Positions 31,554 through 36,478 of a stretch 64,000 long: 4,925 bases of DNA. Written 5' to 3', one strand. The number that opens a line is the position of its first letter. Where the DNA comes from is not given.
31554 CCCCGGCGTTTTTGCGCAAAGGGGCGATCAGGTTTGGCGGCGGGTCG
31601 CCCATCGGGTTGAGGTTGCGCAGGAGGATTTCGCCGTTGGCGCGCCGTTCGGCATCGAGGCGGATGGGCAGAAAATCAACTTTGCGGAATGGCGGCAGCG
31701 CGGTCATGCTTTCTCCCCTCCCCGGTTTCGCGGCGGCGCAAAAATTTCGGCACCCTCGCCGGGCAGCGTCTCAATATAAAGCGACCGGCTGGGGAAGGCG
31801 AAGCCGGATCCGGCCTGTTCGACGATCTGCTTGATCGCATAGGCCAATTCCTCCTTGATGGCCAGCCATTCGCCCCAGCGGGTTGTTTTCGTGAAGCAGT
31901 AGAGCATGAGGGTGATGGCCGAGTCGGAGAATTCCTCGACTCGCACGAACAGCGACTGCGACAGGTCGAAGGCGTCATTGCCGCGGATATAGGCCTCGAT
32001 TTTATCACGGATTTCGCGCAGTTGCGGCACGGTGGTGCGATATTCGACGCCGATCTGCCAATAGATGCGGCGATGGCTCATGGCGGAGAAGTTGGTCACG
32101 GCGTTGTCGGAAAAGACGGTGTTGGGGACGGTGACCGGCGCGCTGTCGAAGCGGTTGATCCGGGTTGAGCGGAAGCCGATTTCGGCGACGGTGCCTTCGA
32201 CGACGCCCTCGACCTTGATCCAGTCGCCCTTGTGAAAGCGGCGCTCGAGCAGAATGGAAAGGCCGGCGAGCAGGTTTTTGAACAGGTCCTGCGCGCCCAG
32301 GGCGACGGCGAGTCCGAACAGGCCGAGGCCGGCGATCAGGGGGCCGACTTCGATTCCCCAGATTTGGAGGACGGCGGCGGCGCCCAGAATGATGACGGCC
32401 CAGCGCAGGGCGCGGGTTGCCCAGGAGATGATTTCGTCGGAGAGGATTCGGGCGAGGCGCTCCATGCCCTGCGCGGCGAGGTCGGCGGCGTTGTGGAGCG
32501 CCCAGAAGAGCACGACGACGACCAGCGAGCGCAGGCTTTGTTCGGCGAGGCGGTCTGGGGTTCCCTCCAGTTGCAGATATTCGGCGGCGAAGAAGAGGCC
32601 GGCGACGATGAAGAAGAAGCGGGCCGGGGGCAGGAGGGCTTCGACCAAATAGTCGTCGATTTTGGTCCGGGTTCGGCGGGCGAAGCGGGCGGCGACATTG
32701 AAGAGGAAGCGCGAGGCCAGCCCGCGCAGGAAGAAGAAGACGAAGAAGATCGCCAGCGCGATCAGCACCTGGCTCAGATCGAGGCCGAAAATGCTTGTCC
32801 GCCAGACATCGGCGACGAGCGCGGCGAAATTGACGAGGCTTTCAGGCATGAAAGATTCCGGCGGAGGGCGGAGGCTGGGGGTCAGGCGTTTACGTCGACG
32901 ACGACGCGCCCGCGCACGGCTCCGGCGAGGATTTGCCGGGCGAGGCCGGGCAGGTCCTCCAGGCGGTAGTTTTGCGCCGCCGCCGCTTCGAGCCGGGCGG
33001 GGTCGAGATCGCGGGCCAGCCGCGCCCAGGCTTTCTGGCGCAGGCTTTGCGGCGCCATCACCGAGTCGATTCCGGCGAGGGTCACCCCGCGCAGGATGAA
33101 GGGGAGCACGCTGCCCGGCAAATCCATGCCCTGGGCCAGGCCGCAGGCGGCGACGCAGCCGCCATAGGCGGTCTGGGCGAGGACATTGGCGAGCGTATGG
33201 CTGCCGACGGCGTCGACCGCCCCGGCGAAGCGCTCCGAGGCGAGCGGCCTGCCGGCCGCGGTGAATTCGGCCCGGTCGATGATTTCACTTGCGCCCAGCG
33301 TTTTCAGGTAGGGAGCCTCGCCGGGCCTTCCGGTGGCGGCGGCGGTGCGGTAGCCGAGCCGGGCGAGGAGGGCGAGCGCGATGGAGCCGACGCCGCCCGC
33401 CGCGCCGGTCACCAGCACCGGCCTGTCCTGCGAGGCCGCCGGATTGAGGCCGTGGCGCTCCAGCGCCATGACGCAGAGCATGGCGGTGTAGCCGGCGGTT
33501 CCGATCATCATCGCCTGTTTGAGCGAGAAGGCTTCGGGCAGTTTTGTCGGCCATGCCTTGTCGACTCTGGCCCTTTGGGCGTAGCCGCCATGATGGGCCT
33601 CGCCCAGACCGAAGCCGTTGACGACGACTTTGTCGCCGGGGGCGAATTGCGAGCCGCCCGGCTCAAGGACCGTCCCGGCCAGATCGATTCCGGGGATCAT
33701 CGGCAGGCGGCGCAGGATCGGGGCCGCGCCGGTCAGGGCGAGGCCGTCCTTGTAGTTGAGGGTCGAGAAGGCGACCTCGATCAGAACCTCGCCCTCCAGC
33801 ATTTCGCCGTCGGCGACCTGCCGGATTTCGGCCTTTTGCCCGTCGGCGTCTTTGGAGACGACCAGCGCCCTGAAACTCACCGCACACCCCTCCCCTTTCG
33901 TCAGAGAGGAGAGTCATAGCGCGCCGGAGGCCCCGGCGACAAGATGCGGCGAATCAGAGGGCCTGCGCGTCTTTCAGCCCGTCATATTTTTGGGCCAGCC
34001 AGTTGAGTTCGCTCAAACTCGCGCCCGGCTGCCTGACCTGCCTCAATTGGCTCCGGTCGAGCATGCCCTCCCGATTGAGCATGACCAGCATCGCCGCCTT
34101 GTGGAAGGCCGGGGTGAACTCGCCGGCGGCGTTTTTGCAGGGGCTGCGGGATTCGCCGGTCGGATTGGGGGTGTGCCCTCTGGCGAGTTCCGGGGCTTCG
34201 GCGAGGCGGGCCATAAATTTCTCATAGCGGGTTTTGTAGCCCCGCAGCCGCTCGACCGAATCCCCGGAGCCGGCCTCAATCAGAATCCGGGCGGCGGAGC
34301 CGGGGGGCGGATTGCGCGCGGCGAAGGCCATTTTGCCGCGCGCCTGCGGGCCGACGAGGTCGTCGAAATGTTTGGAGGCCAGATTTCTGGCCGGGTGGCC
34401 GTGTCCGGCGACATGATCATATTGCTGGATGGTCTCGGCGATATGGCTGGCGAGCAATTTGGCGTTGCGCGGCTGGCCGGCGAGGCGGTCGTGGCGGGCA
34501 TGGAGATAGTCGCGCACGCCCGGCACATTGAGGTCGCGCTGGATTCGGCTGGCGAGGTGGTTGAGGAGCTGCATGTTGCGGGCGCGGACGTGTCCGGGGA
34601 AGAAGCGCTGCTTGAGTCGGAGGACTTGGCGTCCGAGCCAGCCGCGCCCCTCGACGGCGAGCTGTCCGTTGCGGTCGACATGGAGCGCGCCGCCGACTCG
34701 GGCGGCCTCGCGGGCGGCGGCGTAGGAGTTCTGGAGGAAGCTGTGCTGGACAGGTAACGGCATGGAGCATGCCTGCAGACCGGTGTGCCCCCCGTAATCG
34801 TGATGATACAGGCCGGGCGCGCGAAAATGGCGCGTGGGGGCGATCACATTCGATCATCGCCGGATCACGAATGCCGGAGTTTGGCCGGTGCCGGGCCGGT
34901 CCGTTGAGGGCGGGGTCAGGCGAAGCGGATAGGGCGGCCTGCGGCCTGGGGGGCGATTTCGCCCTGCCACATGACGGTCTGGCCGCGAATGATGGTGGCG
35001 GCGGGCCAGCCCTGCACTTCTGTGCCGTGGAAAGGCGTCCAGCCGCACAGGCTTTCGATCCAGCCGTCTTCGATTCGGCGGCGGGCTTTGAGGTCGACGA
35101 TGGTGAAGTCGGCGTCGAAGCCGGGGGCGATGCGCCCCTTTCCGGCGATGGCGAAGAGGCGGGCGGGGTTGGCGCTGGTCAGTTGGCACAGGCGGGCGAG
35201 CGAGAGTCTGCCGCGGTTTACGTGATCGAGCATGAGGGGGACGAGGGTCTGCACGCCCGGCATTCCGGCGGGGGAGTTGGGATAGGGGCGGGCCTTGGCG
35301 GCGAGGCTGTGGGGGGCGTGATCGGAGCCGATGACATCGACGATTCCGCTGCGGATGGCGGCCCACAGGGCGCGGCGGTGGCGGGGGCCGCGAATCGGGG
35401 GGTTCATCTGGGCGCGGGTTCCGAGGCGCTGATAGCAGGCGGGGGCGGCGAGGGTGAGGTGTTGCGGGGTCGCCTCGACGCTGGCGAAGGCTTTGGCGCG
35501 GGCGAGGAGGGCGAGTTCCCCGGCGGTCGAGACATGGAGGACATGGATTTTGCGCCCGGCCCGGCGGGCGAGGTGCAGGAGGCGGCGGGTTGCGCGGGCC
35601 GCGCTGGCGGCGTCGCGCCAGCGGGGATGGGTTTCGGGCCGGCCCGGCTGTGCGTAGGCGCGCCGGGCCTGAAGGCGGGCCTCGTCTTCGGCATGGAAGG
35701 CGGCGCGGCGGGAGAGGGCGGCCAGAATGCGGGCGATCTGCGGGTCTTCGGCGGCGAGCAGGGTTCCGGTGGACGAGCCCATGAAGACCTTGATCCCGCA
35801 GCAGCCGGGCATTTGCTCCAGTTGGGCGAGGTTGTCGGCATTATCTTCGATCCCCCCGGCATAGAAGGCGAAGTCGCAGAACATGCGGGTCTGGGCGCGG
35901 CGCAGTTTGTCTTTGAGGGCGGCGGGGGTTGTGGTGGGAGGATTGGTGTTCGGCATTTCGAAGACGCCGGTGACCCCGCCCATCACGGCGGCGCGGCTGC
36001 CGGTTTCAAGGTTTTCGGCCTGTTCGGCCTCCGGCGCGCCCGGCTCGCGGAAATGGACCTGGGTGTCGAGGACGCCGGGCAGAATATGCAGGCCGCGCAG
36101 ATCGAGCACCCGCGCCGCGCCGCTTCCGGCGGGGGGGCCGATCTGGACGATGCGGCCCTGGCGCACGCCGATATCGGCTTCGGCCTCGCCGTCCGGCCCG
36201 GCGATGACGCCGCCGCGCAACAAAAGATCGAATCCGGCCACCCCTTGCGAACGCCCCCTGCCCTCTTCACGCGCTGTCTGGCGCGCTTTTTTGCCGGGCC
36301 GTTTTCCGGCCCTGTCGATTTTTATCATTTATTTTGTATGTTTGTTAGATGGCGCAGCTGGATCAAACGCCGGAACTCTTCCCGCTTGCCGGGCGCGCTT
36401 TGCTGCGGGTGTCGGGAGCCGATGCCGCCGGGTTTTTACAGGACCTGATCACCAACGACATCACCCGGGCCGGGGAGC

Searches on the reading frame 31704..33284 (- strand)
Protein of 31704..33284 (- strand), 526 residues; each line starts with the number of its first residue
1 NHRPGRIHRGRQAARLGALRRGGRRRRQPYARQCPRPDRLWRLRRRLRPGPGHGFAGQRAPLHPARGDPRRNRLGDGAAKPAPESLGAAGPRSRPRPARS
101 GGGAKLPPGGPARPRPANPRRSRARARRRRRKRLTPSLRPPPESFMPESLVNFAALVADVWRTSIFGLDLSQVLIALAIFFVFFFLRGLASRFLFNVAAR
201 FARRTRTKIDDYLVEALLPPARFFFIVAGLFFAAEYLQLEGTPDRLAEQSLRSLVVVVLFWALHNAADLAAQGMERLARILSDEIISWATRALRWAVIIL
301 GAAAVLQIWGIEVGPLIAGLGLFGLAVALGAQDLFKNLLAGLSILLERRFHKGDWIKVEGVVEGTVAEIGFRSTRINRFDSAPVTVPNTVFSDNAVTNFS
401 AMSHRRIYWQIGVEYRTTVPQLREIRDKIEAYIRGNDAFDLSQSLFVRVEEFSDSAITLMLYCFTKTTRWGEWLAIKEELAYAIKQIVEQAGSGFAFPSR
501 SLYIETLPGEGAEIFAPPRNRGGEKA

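Call 65: search_protein_families(library=pfam, proteins=[window:31704-33284:-], max_evalue=0.00001)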
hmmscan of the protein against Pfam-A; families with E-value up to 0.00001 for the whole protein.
window:31704-33284:- (526 aa): 3 families
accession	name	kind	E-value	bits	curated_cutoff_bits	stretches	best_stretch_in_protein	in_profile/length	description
PF00924.24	MS_channel_2nd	-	1.4e-20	73.6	20.2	1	333-400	1-67/68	Mechanosensitive ion channel, beta-domain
PF21082.3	MS_channel_3rd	-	7.6e-13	49.1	21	1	409-493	3-86/88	Mechanosensitive ion channel MscS, C-terminal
PF21088.3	MS_channel_1st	-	6.7e-06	26.4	23.1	1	296-332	6-42/42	Mechanosensitive ion channel, transmembrane helices 2/3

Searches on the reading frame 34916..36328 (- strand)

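Call 65: search_protein_families(library=pfam, proteins=[window:34916-36328:-], max_evalue=0.00001)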
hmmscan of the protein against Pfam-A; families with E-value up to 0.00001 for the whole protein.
window:34916-36328:- (470 aa): 2 families
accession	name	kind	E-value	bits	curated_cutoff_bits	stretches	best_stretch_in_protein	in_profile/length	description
PF01979.26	Amidohydro_1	-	5.5e-22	78.9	25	1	82-452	2-345/345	Amidohydrolase family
PF07969.17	Amidohydro_3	-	2.9e-06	27.5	29.7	1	268-420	317-452/472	Amidohydrolase family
